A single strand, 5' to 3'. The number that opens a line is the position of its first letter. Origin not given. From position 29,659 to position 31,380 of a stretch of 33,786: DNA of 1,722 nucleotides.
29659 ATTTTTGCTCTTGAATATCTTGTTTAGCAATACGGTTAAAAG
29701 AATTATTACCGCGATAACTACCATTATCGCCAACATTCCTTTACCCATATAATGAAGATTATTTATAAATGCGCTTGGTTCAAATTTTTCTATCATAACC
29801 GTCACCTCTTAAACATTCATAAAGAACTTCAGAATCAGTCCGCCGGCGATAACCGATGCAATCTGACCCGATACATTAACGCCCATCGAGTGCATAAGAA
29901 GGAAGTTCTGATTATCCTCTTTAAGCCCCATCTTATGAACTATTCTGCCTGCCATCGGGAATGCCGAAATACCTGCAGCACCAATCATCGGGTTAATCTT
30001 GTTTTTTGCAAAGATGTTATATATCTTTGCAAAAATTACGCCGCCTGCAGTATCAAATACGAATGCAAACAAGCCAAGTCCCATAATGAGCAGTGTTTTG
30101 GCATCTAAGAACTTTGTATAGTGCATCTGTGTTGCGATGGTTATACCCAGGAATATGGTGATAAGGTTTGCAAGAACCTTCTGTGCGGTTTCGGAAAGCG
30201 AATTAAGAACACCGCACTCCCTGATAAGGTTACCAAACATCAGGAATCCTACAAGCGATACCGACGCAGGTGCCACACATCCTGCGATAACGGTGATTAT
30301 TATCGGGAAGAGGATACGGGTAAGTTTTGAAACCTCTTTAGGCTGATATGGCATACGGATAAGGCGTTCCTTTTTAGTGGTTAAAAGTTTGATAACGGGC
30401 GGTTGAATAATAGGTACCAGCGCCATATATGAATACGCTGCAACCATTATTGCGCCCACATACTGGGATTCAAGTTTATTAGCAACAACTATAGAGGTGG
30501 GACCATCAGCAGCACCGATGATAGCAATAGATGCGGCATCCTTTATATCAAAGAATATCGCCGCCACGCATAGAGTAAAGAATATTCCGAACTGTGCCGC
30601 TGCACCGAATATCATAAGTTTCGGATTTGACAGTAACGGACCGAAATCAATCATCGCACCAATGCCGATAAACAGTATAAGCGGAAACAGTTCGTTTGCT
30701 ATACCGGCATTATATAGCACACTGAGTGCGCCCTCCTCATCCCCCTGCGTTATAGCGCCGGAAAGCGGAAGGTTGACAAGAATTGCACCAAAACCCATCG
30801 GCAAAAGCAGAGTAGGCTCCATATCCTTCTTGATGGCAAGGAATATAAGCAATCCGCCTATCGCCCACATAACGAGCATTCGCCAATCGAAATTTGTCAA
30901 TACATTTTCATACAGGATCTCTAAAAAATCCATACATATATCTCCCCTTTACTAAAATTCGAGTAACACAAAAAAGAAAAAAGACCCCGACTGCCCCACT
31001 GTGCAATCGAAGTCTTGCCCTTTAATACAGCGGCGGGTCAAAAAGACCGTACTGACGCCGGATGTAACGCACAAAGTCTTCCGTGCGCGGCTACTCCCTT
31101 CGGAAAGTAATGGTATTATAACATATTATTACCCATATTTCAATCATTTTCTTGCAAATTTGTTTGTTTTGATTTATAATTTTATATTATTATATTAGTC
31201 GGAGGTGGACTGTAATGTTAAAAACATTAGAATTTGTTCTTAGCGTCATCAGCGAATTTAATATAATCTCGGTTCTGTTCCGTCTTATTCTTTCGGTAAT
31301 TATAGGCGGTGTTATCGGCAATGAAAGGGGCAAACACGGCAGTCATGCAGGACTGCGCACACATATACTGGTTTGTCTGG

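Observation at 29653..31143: Mn2+ (yybP-ykoY)-like riboswitch controlling a stand-alone OadB-family membrane protein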

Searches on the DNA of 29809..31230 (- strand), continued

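Call 65: search_with_rna_model(model_id=R1, sources=[L081, L082, L083, L084, L085, L086, L087, L088, L089, L090, L091, L092, L093, L094, L095, L096, L097, L098, L099, L100, L101, L102, L103, L104, L105, L106, L107, L108, L109, L110, L111, L112, L113, L114, L115, L116, L117, L118, L119, L120, L121, L122, L123, L124, L125, L126, L127, L128, L129, L130, L131, L132, L133, L134, L135, L136, L137, L138, L139, L140, L141, L142, L143, L144, L145, L146, L147, L148, L149, L150, L151, L152, L153, L154, L155, L156, L157, L158, L159, L160, L161, L162, L163, L164, L165, L166, L167, L168, L169, L170, L171, L172, L173, L174, L175, L176, L177, L178, L179, L180], max_evalue=0.01, make_alignment=true)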
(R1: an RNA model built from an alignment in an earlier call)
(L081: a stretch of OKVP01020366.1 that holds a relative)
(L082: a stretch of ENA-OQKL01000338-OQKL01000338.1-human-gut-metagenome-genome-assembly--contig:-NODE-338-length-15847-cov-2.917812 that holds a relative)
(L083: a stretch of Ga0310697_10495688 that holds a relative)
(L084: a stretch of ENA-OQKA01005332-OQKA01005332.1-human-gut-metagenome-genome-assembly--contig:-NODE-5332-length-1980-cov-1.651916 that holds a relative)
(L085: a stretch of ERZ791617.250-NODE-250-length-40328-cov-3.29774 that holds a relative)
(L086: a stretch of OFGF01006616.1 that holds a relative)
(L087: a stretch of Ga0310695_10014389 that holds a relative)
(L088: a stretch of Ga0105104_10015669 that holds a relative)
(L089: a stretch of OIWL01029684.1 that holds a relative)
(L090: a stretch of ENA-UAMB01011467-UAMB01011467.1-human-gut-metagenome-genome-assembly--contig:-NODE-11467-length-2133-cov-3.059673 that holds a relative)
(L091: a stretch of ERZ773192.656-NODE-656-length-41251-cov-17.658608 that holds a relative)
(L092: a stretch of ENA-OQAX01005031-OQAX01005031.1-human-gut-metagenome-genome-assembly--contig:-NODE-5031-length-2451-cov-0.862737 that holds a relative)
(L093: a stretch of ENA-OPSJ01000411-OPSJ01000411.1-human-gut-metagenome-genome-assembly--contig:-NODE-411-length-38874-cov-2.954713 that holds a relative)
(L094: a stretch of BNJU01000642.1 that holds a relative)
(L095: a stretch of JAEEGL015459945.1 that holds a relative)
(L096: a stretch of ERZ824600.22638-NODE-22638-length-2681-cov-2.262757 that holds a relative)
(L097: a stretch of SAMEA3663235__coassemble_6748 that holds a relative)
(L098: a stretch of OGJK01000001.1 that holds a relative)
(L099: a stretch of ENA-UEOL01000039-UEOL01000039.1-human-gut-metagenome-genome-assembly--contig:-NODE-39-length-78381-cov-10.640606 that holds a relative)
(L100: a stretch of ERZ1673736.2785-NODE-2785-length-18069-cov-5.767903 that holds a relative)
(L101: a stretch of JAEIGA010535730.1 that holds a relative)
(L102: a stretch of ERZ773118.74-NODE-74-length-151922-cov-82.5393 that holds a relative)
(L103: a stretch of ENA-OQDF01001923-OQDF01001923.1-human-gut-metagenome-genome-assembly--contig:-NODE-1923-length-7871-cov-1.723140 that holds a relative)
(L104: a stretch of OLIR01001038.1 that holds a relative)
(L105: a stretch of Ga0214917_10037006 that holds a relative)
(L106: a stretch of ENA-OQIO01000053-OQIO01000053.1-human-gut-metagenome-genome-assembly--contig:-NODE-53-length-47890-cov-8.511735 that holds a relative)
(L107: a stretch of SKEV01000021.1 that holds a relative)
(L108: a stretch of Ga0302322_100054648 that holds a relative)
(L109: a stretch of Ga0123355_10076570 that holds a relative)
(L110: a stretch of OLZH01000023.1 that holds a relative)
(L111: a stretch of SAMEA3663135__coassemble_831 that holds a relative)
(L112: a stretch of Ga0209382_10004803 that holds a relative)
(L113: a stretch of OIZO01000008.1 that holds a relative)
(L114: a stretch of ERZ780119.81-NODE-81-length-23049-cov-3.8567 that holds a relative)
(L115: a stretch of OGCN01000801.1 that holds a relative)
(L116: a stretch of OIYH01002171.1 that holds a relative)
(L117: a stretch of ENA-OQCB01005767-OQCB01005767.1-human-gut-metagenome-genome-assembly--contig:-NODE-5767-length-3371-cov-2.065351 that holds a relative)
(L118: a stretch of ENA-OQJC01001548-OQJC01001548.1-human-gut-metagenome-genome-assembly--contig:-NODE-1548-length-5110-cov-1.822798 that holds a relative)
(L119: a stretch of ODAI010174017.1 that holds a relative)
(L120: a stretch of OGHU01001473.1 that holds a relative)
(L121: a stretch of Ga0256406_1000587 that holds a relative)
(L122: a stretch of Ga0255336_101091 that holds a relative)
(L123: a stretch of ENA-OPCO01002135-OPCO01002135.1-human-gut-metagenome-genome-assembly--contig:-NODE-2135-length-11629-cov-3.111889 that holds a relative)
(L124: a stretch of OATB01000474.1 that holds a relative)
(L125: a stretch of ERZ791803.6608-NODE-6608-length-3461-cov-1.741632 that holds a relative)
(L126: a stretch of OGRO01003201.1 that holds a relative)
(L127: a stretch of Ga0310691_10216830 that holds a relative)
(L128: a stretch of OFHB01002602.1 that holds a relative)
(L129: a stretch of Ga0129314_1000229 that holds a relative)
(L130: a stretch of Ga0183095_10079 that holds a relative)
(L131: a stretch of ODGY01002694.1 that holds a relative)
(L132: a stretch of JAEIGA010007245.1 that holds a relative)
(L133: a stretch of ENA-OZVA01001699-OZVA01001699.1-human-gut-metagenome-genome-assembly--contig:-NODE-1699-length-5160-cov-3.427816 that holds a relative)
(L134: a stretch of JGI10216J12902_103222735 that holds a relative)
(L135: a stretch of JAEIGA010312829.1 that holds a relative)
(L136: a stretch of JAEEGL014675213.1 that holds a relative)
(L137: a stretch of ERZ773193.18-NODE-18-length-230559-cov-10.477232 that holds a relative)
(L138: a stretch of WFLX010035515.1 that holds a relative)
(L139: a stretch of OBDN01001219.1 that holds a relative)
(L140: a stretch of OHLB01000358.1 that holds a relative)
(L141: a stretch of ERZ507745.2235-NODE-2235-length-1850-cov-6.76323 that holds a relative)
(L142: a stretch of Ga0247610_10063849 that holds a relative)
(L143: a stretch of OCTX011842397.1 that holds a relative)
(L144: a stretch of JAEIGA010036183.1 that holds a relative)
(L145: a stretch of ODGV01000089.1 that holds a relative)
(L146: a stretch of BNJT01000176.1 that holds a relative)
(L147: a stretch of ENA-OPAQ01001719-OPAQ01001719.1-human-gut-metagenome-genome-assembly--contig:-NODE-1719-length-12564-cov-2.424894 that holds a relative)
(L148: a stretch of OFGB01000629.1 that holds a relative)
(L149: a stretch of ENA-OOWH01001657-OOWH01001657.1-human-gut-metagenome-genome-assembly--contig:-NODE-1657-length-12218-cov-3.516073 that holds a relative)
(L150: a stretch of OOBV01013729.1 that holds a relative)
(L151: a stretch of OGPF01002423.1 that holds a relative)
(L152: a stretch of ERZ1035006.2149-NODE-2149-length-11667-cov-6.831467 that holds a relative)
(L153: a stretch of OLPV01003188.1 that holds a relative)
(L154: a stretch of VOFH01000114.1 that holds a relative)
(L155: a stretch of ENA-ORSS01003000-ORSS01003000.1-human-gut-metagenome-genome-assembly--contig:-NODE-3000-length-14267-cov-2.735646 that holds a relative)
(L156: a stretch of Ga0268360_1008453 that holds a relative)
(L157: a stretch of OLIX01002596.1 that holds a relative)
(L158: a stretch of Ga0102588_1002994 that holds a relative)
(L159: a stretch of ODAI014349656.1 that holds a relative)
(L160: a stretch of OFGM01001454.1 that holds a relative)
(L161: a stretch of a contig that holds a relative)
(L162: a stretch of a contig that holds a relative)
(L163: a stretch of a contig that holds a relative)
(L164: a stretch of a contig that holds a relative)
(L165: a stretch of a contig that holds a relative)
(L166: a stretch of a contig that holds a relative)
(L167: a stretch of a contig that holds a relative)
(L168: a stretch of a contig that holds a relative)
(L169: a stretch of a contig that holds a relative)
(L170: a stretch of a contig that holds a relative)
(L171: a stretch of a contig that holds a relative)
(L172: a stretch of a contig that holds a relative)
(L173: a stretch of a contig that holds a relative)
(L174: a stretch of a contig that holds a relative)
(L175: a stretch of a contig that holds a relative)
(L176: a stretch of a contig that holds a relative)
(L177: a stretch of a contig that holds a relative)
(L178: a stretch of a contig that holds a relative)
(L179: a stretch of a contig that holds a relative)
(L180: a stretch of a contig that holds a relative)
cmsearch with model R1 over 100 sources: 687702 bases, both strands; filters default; matches with E-value up to 0.01: 98.
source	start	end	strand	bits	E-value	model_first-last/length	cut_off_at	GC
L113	7304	7395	-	85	1.6e-19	1-91/91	no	0.48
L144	3430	3523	-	77.9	1.3e-17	1-91/91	no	0.49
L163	1705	1795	-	75.8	4.7e-17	1-91/91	no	0.6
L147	5558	5648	-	75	8e-17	1-91/91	no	0.33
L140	970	1063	-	74.8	8.9e-17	1-91/91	no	0.35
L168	3021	3114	-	74.8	8.9e-17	1-91/91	no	0.35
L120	1544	1636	+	72.7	3.3e-16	1-91/91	no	0.53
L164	1375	1467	-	72.7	3.3e-16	1-91/91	no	0.53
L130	6657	6753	+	72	5.1e-16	1-91/91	no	0.48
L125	675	767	-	71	9.4e-16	1-91/91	no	0.55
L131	4068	4156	-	70.8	1.1e-15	1-91/91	no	0.42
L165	362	459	-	70.8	1.1e-15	1-91/91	no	0.37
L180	6227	6324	+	70.8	1.1e-15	1-91/91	no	0.37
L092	1951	2049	+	70.1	1.6e-15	1-91/91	no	0.36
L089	697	790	-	69.8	2e-15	1-91/91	no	0.37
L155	6605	6694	-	69.8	2.1e-15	1-91/91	no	0.41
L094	663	748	-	69.4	2.5e-15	1-91/91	no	0.44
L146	1993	2078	+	69.4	2.5e-15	1-91/91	no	0.44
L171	1551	1636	+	69.4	2.5e-15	1-91/91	no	0.44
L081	1431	1520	+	68.8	3.6e-15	1-91/91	no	0.4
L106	11490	11579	-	68.8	3.6e-15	1-91/91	no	0.4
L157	606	695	+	68.8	3.6e-15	1-91/91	no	0.4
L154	7689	7792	+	68.1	5.7e-15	1-91/91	no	0.53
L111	6267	6360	+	68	6.2e-15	1-91/91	no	0.35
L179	1918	2007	+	68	6.4e-15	1-91/91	no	0.4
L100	1627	1721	+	67.5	8.4e-15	1-91/91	no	0.37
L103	646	740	+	67.5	8.4e-15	1-91/91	no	0.37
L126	3667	3761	+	67.5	8.4e-15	1-91/91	no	0.37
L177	9602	9696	-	67.5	8.4e-15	1-91/91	no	0.37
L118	5011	5101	+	67.1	1.1e-14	1-91/91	no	0.46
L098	3905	3995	-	67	1.1e-14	1-91/91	no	0.47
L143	23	112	-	67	1.1e-14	1-91/91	no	0.49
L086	354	459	+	67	1.2e-14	1-91/91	no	0.65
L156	3443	3539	+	66.4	1.7e-14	1-91/91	no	0.55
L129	3449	3543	+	65.1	3.9e-14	1-91/91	no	0.48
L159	679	775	+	64.9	4.3e-14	1-91/91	no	0.36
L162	8123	8213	+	64.3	6.4e-14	1-91/91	no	0.46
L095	3066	3162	-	63.2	1.2e-13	1-91/91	no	0.46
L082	1309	1405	-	63.1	1.3e-13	1-91/91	no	0.38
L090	1425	1521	-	63.1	1.3e-13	1-91/91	no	0.38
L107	302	398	+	63.1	1.3e-13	1-91/91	no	0.38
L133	2990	3086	-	63.1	1.3e-13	1-91/91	no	0.38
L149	6942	7038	-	63.1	1.3e-13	1-91/91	no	0.38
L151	4314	4410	-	63.1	1.3e-13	1-91/91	no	0.38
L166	4770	4866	+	63.1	1.3e-13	1-91/91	no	0.38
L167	6145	6241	-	63.1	1.3e-13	1-91/91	no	0.38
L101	632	721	-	63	1.4e-13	1-91/91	no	0.4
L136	5207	5299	-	63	1.4e-13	1-91/91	no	0.48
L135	1649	1749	+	62.5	1.9e-13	1-91/91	no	0.25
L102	3320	3420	-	62.3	2.2e-13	1-91/91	no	0.41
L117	740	832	-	61.7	3.1e-13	1-91/91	no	0.44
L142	2564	2651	+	61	4.8e-13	1-91/91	no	0.33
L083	383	475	-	61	4.9e-13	1-91/91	no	0.44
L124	7039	7128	-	60.8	5.4e-13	1-91/91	no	0.34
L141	1149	1261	-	60.5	6.7e-13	1-91/91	no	0.35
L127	201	293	+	60.2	8e-13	1-91/91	no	0.45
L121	1855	1944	+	59.4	1.3e-12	1-91/91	no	0.57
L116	4343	4444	+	59.1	1.5e-12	1-91/91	no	0.47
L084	1591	1692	+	58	3.1e-12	1-91/91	no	0.48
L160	93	191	-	57.2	5.2e-12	1-91/91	no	0.68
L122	502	593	-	56.2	9.3e-12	1-91/91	no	0.43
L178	2467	2579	+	56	1.1e-11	1-91/91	no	0.35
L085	10971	11067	-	54.4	3e-11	1-91/91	no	0.47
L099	6070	6166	+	53.5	5.3e-11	1-91/91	no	0.48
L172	2313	2409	+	53.1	6.6e-11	1-91/91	no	0.48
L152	8504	8607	+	53.1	6.7e-11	1-91/91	no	0.48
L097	2362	2473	+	53.1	6.8e-11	1-91/91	no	0.47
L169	601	705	+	52.7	8.7e-11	1-91/91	no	0.42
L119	590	687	-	51.4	1.9e-10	1-91/91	no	0.48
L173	5582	5686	+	51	2.4e-10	1-91/91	no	0.43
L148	8297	8395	-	50.1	4.2e-10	1-91/91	no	0.47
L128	4208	4327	-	48.2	1.4e-09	1-91/91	no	0.47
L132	1718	1810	+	47.3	2.4e-09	1-91/91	no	0.44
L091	489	591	-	46.4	4.2e-09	1-91/91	no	0.39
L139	1876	1990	-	46.3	4.7e-09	1-91/91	no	0.38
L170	2703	2800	+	46.3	4.7e-09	1-91/91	no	0.38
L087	9699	9812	-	43.2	3.1e-08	1-91/91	no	0.43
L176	8983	9090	-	42.5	5e-08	1-91/91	no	0.36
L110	2290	2396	-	38.3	6.8e-07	1-91/91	no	0.46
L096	2291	2397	+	36.9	1.6e-06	1-91/91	no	0.43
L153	2634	2740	+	36.9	1.6e-06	1-91/91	no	0.43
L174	625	729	+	36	2.7e-06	1-91/91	no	0.45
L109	1084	1192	-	31.8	3.7e-05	1-91/91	no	0.5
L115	5575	5681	+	29.4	0.00017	1-91/91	no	0.48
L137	451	569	-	29.2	0.0002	1-91/91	no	0.29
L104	3397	3506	-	28.6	0.00028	1-91/91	no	0.4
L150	924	1033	+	28.6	0.00028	1-91/91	no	0.4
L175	2369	2478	-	28.5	0.00029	1-91/91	no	0.54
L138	994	1079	+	28.5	0.0003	1-91/91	no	0.44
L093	2573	2682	+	28.5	0.0003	1-91/91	no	0.41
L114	9226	9335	-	28.5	0.0003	1-91/91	no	0.41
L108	1550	1646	+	28.2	0.00037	1-91/91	no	0.46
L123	9337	9446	-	27.3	0.00063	1-91/91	no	0.4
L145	6004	6113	-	27.3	0.00063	1-91/91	no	0.4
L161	2666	2775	-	27.3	0.00063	1-91/91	no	0.4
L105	2223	2323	+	27.1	0.0007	1-91/91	no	0.51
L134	3703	3808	+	25.2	0.0023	1-91/91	no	0.58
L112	450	554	-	23.6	0.0063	1-91/91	no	0.67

Alignment A4: 98 matches aligned to the model, 225 columns, each read 5' to 3' on its own strand. Consensus structure (alignment columns), stored with it:
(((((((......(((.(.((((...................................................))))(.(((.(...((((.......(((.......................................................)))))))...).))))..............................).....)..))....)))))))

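Call 69: search_with_rna_model(model_id=R1, sources=[L147, L140, L120, L130, L125, L131, L165, L092, L089, L155, L094, L081, L154, L111, L179, L100, L118, L098, L143, L129, L159, L162, L095, L082, L101, L136, L135, L102, L117, L142, L083, L124, L141, L121, L116, L160, L122, L085, L152, L097, L169, L119, L148, L128, L132, L091, L139, L170, L181, L182, L183, L184, L185, L187, L188, L189, L192, L193, L194, L198], max_evalue=0.000001, make_alignment=true)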
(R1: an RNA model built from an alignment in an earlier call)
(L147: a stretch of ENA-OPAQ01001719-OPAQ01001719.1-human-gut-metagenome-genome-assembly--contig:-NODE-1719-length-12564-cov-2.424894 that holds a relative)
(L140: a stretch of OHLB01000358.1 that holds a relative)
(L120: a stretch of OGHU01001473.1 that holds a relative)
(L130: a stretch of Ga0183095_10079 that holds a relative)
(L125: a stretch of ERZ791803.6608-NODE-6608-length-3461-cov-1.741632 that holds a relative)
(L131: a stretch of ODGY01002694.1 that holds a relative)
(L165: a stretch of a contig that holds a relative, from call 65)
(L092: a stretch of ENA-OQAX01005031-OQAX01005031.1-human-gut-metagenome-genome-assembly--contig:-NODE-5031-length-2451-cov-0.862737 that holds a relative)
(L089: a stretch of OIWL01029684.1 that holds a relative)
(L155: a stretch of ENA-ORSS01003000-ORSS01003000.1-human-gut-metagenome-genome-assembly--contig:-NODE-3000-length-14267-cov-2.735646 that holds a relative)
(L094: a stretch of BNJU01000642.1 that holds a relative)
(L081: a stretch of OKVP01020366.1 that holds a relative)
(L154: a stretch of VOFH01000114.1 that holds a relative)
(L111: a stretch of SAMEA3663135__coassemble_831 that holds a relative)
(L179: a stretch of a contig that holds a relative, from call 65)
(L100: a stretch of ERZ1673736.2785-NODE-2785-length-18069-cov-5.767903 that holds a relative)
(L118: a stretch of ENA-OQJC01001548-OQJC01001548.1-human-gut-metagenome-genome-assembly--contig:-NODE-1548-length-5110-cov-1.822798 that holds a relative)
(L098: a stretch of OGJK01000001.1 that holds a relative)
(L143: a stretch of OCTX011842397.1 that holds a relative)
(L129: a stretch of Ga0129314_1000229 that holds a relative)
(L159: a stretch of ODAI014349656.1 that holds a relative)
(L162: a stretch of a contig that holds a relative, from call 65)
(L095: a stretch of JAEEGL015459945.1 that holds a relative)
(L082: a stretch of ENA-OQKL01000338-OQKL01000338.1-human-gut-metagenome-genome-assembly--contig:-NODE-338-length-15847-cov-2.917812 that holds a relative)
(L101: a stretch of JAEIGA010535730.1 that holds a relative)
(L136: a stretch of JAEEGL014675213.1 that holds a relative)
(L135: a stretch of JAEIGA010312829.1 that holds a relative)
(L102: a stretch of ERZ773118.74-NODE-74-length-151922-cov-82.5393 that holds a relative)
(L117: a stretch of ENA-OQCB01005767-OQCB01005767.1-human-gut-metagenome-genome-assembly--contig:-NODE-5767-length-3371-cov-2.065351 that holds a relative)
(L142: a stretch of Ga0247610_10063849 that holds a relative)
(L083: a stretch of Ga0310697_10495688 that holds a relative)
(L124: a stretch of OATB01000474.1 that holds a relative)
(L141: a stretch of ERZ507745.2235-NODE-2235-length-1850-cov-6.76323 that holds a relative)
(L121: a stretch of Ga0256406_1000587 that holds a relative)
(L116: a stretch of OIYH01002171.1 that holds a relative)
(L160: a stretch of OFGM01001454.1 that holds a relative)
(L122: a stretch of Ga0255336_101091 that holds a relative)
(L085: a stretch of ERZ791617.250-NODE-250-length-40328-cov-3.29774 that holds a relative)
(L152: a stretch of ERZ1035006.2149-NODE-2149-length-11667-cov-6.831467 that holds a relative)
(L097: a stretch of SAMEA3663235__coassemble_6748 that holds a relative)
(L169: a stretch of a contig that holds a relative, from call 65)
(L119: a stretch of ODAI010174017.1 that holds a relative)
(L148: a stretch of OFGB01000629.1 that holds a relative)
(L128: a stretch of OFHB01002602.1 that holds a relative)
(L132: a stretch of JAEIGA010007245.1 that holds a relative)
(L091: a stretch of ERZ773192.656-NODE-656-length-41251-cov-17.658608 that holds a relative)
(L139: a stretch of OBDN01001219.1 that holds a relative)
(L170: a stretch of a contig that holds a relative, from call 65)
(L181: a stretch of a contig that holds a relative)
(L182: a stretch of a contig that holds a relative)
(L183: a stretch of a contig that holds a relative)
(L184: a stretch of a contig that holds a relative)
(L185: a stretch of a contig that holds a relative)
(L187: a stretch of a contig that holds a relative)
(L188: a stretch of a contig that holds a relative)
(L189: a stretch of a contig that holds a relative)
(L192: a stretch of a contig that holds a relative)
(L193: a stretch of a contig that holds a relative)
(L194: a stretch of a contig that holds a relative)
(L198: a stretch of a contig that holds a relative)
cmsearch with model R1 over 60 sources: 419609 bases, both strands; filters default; matches with E-value up to 0.000001: 60.
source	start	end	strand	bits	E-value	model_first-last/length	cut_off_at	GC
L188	1885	1973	+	79.8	2.4e-18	1-91/91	no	0.55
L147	5558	5648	-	75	4.9e-17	1-91/91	no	0.33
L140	970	1063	-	74.8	5.4e-17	1-91/91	no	0.35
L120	1544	1636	+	72.7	2e-16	1-91/91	no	0.53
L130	6657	6753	+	72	3.1e-16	1-91/91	no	0.48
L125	675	767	-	71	5.7e-16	1-91/91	no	0.55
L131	4068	4156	-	70.8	6.5e-16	1-91/91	no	0.42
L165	362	459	-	70.8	6.7e-16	1-91/91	no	0.37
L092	1951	2049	+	70.1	1e-15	1-91/91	no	0.36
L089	697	790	-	69.8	1.2e-15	1-91/91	no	0.37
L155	6605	6694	-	69.8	1.3e-15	1-91/91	no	0.41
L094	663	748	-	69.4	1.6e-15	1-91/91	no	0.44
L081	1431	1520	+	68.8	2.2e-15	1-91/91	no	0.4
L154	7689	7792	+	68.1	3.5e-15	1-91/91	no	0.53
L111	6267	6360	+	68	3.8e-15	1-91/91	no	0.35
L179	1918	2007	+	68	3.9e-15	1-91/91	no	0.4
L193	10742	10835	+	67.8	4.2e-15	1-91/91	no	0.38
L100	1627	1721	+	67.5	5.2e-15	1-91/91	no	0.37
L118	5011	5101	+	67.1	6.7e-15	1-91/91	no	0.46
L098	3905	3995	-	67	6.9e-15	1-91/91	no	0.47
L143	23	112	-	67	6.9e-15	1-91/91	no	0.49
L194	6920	7013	-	65.1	2.3e-14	1-91/91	no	0.56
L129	3449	3543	+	65.1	2.4e-14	1-91/91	no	0.48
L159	679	775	+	64.9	2.6e-14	1-91/91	no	0.36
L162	8123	8213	+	64.3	3.9e-14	1-91/91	no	0.46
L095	3066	3162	-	63.2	7.4e-14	1-91/91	no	0.46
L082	1309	1405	-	63.1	7.7e-14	1-91/91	no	0.38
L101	632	721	-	63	8.5e-14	1-91/91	no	0.4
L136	5207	5299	-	63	8.7e-14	1-91/91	no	0.48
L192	2950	3055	+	62.6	1.1e-13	1-91/91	no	0.4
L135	1649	1749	+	62.5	1.2e-13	1-91/91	no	0.25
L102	3320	3420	-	62.3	1.3e-13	1-91/91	no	0.41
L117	740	832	-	61.7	1.9e-13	1-91/91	no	0.44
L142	2564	2651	+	61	3e-13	1-91/91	no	0.33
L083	383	475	-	61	3e-13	1-91/91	no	0.44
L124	7039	7128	-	60.8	3.3e-13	1-91/91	no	0.34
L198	53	145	-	60.8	3.3e-13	1-91/91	no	0.46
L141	1149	1261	-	60.5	4.1e-13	1-91/91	no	0.35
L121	1855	1944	+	59.4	7.9e-13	1-91/91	no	0.57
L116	4343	4444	+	59.1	9.4e-13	1-91/91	no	0.47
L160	93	191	-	57.2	3.2e-12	1-91/91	no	0.68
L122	502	593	-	56.2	5.7e-12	1-91/91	no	0.43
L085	10971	11067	-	54.4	1.8e-11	1-91/91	no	0.47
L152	8504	8607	+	53.1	4.1e-11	1-91/91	no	0.48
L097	2362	2473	+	53.1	4.1e-11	1-91/91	no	0.47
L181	5000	5109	-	52.9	4.5e-11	1-91/91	no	0.52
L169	601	705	+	52.7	5.3e-11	1-91/91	no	0.42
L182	4763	4861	-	52.4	6.2e-11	1-91/91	no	0.47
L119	590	687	-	51.4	1.1e-10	1-91/91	no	0.48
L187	3138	3230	-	50.6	1.9e-10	1-91/91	no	0.27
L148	8297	8395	-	50.1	2.6e-10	1-91/91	no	0.47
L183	1959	2075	-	49.9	3e-10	1-91/91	no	0.4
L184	7826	7913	+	49.9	3e-10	1-91/91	no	0.53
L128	4208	4327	-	48.2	8.7e-10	1-91/91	no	0.47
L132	1718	1810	+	47.3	1.5e-09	1-91/91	no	0.44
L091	489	591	-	46.4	2.6e-09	1-91/91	no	0.39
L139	1876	1990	-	46.3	2.9e-09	1-91/91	no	0.38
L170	2703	2800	+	46.3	2.9e-09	1-91/91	no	0.38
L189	1437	1531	-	44.8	7.3e-09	1-91/91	no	0.58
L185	1627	1737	-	43.4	1.7e-08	1-91/91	no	0.49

Alignment A5: 60 matches aligned to the model, 180 columns, each read 5' to 3' on its own strand. Consensus structure (alignment columns), stored with it:
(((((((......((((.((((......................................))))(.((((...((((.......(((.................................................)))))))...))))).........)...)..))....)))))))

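Call 70: build_rna_model(alignment_id=A5)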
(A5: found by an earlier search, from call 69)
Model R2 built from alignment A5 (60 sequences, 180 columns); structure: stored with the alignment.
model positions 93; base pairs 27; branch points 1; effective number of sequences 2.62; information 0.614 bits per position. Calibrated on 0.2 Mb of random sequence (short: E-values are rough).
structure used (alignment columns):
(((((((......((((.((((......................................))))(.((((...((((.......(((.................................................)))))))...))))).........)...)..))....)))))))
